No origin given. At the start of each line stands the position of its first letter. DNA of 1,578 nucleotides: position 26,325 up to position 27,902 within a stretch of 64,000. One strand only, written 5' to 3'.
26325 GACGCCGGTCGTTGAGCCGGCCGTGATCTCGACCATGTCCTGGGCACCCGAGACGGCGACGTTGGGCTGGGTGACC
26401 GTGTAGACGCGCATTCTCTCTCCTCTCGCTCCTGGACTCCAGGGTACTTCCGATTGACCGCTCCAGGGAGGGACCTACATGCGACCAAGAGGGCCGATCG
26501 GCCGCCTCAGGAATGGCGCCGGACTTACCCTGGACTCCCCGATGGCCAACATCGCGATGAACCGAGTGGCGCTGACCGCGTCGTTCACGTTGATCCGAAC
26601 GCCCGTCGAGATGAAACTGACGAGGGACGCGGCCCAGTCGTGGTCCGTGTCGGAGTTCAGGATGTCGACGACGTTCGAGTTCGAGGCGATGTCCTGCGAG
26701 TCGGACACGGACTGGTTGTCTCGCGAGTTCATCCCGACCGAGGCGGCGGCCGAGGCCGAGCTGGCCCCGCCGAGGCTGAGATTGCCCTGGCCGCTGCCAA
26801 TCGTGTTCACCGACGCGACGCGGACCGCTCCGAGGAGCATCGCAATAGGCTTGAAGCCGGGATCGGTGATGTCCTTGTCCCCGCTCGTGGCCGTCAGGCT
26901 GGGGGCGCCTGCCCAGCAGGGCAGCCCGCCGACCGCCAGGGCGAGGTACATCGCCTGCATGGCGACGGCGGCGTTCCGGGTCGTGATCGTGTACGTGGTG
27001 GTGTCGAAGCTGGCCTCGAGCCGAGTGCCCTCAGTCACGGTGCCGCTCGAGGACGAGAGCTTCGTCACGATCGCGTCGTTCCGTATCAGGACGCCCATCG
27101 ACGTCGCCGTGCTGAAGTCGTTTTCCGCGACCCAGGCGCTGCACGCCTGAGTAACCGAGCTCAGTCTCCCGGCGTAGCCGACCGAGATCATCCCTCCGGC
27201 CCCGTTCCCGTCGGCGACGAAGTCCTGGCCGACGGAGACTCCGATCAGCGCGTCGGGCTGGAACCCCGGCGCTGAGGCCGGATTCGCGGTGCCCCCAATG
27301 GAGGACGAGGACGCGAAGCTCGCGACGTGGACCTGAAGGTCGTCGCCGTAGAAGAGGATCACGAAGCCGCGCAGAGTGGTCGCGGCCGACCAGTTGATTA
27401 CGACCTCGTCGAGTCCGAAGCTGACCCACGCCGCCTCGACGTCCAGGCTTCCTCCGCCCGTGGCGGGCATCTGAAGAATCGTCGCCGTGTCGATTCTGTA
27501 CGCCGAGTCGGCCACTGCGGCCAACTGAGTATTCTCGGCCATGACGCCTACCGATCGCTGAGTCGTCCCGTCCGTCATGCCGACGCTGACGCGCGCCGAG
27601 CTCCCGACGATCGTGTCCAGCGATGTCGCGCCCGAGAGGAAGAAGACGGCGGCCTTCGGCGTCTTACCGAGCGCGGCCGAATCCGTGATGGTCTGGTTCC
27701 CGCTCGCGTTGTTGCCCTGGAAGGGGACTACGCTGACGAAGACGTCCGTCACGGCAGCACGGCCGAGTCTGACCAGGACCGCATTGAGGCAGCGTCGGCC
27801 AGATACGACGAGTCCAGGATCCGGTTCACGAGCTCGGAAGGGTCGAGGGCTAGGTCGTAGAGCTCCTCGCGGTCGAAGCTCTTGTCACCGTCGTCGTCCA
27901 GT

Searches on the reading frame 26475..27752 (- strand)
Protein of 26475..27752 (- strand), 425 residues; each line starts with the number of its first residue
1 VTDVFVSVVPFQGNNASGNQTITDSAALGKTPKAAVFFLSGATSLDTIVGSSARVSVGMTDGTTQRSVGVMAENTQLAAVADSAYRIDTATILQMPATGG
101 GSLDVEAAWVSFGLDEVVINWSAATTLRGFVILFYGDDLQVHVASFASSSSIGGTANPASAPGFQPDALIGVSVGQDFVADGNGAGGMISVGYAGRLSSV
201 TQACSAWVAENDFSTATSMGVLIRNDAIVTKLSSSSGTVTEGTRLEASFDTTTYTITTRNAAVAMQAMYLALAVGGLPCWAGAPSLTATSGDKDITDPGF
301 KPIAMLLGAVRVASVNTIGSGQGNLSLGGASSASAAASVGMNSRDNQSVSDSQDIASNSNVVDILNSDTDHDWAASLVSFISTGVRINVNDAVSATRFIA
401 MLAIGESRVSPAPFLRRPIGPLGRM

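Call 7: search_protein_families(library=phrogs, proteins=[window:26475-27752:-], max_evalue=0.01)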
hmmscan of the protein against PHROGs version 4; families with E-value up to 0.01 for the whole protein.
window:26475-27752:- (425 aa): 0 families

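Call 8: search_protein_families(library=pfam, proteins=[window:26475-27752:-], max_evalue=0.01)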
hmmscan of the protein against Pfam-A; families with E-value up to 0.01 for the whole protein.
window:26475-27752:- (425 aa): 0 families

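Call 16: find_homologous_proteins(query=window:26475-27752:-, max_evalue=0.001)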
Query window:26475-27752:- (425 aa): 6 proteins with E <= 0.001 among 8000 candidates.
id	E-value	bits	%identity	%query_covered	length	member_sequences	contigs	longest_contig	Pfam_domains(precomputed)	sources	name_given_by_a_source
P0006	5.2e-262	887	100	100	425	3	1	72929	-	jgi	jgi:hypothetical protein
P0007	3.6e-99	351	47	100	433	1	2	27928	-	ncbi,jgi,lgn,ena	-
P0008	3.7e-84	301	44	100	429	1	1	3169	-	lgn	-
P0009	4.7e-28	117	30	93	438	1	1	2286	-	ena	-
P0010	8.9e-16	76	28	89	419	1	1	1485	-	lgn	-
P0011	8.0e-6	43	27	53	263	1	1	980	-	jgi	-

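Call 18: find_encoding_contigs(protein=P0007, flank=8000, max_places=4)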
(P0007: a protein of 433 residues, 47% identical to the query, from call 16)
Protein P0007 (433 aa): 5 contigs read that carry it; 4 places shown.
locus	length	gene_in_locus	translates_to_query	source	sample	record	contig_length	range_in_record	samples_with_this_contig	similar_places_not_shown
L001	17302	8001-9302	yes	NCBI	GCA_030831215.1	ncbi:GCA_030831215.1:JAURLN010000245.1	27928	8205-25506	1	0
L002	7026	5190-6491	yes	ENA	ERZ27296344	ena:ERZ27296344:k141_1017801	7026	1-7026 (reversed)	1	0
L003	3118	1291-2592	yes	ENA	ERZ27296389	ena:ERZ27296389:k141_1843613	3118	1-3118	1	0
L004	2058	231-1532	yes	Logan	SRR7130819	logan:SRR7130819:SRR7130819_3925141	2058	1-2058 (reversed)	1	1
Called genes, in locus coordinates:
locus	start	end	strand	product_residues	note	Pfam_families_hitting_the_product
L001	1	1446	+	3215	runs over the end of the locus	?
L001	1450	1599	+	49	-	-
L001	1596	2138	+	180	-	-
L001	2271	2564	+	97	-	-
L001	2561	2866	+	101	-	-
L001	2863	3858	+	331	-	-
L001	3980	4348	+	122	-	-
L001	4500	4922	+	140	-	-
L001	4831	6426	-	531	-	-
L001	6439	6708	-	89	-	-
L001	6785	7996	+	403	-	PF00884:Sulfatase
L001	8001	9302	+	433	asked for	-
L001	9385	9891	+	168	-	-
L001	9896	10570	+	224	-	-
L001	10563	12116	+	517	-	-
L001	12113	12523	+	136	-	-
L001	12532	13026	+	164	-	-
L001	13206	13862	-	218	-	PF09588:YqaJ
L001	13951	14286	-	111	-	-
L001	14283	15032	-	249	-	PF04404:ERF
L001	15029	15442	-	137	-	-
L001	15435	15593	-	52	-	-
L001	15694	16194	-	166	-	-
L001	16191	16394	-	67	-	-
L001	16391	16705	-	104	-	-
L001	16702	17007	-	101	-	-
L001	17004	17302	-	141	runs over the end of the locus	-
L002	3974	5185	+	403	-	PF00884:Sulfatase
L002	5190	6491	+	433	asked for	-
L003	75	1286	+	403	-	PF00884:Sulfatase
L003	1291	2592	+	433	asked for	-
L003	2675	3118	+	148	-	?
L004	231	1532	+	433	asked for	-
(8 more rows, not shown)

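Call 20: find_encoding_contigs(protein=P0008, flank=5000, max_places=3)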
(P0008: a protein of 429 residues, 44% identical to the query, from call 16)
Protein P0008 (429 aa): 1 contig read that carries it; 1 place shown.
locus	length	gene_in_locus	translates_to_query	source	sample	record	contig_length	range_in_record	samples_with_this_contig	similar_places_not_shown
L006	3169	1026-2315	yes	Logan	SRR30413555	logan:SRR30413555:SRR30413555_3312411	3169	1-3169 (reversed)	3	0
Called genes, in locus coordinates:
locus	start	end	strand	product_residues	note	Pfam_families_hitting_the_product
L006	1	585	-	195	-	?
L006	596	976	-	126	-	-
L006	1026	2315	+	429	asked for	-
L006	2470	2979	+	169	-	-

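Call 33: search_solved_structures(query=A2, max_evalue=1, show_alignments=1)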
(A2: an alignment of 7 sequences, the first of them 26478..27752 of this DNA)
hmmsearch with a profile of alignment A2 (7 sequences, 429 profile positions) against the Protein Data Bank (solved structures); distinct sequences matched with E-value up to 1: 0.

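Call 38: search_protein_families(library=phrogs, proteins=[L001:2863-3858:+, L001:3980-4348:+, L001:4500-4922:+, L001:9385-9891:+, L001:9896-10570:+, L001:10563-12116:+, L001:12113-12523:+, L001:12532-13026:+, L001:1596-2138:+, L001:4831-6426:-], max_evalue=0.01)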
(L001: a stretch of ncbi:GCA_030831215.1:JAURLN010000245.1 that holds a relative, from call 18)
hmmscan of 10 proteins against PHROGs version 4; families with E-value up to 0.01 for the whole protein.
L001:2863-3858:+ (331 aa): 0 families

L001:3980-4348:+ (122 aa): 0 families

L001:4500-4922:+ (140 aa): 1 family
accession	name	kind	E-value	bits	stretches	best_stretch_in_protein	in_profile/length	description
phrog_27658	-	unknown function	0.0014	20.3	1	19-111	9-97/99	-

L001:9385-9891:+ (168 aa): 0 families

L001:9896-10570:+ (224 aa): 0 families

L001:10563-12116:+ (517 aa): 0 families

L001:12113-12523:+ (136 aa): 0 families

L001:12532-13026:+ (164 aa): 0 families

L001:1596-2138:+ (180 aa): 0 families

L001:4831-6426:- (531 aa): 4 families
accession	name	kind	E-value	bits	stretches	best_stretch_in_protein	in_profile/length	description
phrog_2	-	head and packaging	9.6e-22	78.5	1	5-497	264-596/807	terminase large subunit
phrog_5653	-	head and packaging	7.8e-05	23.5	0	306-377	34-104/199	terminase large subunit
phrog_979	-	head and packaging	0.00068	19.4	1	12-161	159-310/642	terminase large subunit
phrog_6672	-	head and packaging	0.00071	20.1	1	450-497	85-133/145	terminase large subunit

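Call 41: find_related_loci(query=window:26478-27752:-, collection=viral_contigs, flank=8000)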
Query window:26478-27752:- (425 aa) in viral_contigs; peptide patterns used: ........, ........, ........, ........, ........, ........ (x = any residue, [..] = any of these).
1 stretches matched a pattern, but none encodes a relative of the query by tblastn (E <= 1e-3).

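Call 44: predict_structure(alignment_id=A2)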
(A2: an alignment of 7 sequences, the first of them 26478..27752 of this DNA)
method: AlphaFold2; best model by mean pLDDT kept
length: 425 residues; sequences in the alignment: 7
mean_pLDDT: 81.7   pTM: 0.87
mean pLDDT of the five models: 81.7, 80.4, 80.2, 79.7, 60.6
residues with pLDDT >= 90: 172; 70-90: 166; 50-70: 65; < 50: 22
segments of 3 or more residues with pLDDT < 50: 75-79, 409-413, 415-425
pLDDT, mean of each block of 10 residues (from residue 1): 84 90 90 96 84 87 91 56 80 80 84 96 91 93 77 60 78 77 76 88 90 66 91 80 83 75 72 91 86 92 93 85 87 88 70 87 83 89 91 76 78 44 40
secondary structure, 60 per line:
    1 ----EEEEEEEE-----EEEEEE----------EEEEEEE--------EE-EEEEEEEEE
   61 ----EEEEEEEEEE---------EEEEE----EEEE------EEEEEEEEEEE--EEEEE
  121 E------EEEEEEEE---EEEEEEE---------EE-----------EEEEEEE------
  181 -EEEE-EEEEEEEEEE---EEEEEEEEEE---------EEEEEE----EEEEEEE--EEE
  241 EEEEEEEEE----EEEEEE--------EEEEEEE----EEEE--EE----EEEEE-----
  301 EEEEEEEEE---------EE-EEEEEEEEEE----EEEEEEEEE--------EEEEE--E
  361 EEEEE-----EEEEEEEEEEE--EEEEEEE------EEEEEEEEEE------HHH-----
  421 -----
elements in order: E5-12 E18-23 E34-40 E52-60 E65-74 E84-88 E93-96 E103-113 E116-121 E128-135 E139-145 E168-174 E182-185 E187-196 E200-209 E219-224 E229-235 E238-249 E254-259 E268-274 E279-282 E291-295 E301-309 E322-331 E336-344 E353-357 E360-365 E371-381 E384-390 E397-406

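Call 65: find_encoding_contigs(protein=P0006, flank=3000, max_places=3)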
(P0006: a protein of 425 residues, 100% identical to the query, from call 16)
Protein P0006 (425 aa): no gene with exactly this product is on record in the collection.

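Call 94: find_related_loci(query=A6, collection=metagenome_contigs, flank=10000)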
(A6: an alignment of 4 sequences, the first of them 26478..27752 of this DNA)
Query A6 (425 aa) in metagenome_contigs; peptide patterns used: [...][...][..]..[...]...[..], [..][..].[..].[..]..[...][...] (x = any residue, [..] = any of these).
271 stretches matched a pattern; 4 encode a relative of the query (tblastn E <= 1e-3); 4 distinct loci.
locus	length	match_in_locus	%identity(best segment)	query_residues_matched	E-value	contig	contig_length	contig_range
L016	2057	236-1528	47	2-425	5e-107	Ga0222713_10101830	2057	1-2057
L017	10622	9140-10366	43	8-413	2e-86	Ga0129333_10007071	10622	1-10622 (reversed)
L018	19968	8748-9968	40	3-406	5e-75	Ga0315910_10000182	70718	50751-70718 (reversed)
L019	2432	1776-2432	57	2-221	1e-64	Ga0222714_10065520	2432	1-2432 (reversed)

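Call 105: search_protein_families(library=ncbifam, proteins=[window:26478-27752:-], max_evalue=1)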
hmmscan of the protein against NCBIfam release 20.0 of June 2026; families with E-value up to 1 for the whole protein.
window:26478-27752:- (425 aa): 0 families

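Call 106: find_related_loci(query=A6, collection=genome_contigs, flank=8000)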
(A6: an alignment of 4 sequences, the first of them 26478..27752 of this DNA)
Query A6 (425 aa) in genome_contigs; peptide patterns used: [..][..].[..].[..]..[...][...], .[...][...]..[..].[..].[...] (x = any residue, [..] = any of these).
106 stretches matched a pattern, but none encodes a relative of the query by tblastn (E <= 1e-3).

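Call 107: find_related_loci(query=A6, collection=viral_contigs, flank=10000)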
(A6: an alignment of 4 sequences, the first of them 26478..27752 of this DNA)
Query A6 (425 aa) in viral_contigs; peptide patterns used: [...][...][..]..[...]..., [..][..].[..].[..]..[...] (x = any residue, [..] = any of these).
84 stretches matched a pattern; 2 encode a relative of the query (tblastn E <= 1e-3); 2 distinct loci.
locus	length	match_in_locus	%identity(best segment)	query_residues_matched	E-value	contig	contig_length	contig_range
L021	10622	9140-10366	43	8-413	2e-86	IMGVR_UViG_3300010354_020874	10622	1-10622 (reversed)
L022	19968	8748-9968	40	3-406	4e-75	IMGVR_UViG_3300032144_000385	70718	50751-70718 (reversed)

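Call 112: fold_search(model_id=the predicted structure, library=viral)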
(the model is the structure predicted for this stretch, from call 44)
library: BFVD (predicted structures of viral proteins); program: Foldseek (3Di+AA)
matches with E <= 10: 540; with E <= 0.001: 8
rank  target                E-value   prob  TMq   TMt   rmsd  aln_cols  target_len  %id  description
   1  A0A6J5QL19            1.1e-06  1.00  0.19  0.13  21.0       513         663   11  DUF7483 domain-containing protein [uncultured Caudovirales phage]
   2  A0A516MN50            3.3e-06  1.00  0.24  0.21  27.0       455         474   14  (no name in the UniProt tables at hand)
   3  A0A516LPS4            1.1e-05  1.00  0.31  0.14  12.3       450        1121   15  (no name in the UniProt tables at hand)
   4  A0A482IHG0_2          1.5e-05  0.98  0.19  0.12  25.3       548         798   12  (no name in the UniProt tables at hand)
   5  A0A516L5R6            4.3e-05  1.00  0.25  0.10  23.0       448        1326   13  (no name in the UniProt tables at hand)
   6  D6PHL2                6.9e-05  0.96  0.23  0.09  21.6       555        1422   11  (no name in the UniProt tables at hand)
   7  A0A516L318            1.1e-04  0.97  0.26  0.21  20.5       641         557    8  (no name in the UniProt tables at hand)
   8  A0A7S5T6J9            1.1e-04  0.69  0.17  0.08  24.9       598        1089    9  (no name in the UniProt tables at hand)
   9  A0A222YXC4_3          1.8e-03  0.33  0.16  0.07  29.1       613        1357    9  Baseplate wedge initiator [Synechococcus phage Bellamy]
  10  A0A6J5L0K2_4          2.6e-03  0.38  0.21  0.09  26.2       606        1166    8  YHYH domain-containing protein [uncultured Caudovirales phage]
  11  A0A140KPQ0            2.6e-03  0.28  0.11  0.08  21.1       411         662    6  Putative viral coat protein [Little cherry virus 1]
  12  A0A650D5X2            3.2e-03  0.23  0.14  0.11  24.1       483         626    8  Minor coat protein [Areca palm velarivirus 1]
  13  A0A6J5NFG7            4.9e-03  0.12  0.12  0.09  27.7       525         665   11  Uncharacterized protein [uncultured Caudovirales phage]
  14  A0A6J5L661            5.4e-03  0.16  0.12  0.10  32.0       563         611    6  Uncharacterized protein [uncultured Caudovirales phage]
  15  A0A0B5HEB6            5.7e-03  0.15  0.12  0.13  34.2       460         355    9  Uncharacterized protein [Vibrio phage phi 3]
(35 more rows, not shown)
